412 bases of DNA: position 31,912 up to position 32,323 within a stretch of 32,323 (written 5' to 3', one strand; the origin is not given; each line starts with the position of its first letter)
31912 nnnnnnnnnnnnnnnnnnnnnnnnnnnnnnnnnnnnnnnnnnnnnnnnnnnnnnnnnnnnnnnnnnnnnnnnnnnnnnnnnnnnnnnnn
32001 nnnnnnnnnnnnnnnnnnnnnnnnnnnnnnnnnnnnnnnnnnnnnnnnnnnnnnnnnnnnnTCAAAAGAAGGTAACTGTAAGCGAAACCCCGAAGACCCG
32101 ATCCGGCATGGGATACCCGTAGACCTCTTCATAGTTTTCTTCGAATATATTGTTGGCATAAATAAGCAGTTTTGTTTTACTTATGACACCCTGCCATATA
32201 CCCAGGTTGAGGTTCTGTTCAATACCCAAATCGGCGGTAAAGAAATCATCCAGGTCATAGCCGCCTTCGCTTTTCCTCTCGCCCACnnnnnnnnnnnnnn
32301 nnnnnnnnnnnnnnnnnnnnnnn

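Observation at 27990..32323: Ton energy-transduction operon interrupted by a ~590-aa secreted DxDxDG tandem-repeat protein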

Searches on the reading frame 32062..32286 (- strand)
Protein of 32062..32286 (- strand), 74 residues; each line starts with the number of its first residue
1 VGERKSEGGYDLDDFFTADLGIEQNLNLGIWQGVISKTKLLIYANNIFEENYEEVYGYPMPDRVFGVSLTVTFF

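Call 3: search_protein_families(library=pfam, proteins=[window:32062-32286:-], max_evalue=0.1)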
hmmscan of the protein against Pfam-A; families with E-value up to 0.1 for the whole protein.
window:32062-32286:- (74 aa): 1 family
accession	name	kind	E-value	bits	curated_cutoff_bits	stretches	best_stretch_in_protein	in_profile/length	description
PF10340.15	Say1_Mug180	-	0.036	13.4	21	1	20-43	285-308/374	Steryl acetyl hydrolase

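Call 4: search_protein_families(library=ncbifam, proteins=[window:32062-32286:-], max_evalue=0.1)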
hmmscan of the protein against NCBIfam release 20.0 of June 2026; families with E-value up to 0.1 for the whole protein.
window:32062-32286:- (74 aa): 6 families
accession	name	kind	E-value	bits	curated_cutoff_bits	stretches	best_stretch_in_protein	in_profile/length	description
NF049946.1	TonB_dep_CU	exception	1.1e-21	76.9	700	1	1-74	618-683/683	TonB-dependent receptor, CU motif-type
NF049945.1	TonB_dep_FCYXU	equivalog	1.6e-11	43.6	825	1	10-73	636-697/697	TonB-dependent receptor, FCYXU motif-type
NF049947.1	TonB_dep_PCPU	exception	1.7e-11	43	800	1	2-73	619-685/685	TonB-dependent receptor, PCPU motif-type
NF049944.1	TonB_dep_PUIUD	equivalog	3.1e-07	29.1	850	1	1-73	618-686/686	TonB-dependent receptor, PUIUD motif-type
TIGR01779.1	TonB-B12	equivalog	0.0013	17.3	599.7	1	28-70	569-611/614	TonB-dependent vitamin B12 receptor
NF007926.1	PRK10641.1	equivalog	0.053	12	836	1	36-72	580-616/617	TonB-dependent vitamin B12 receptor BtuB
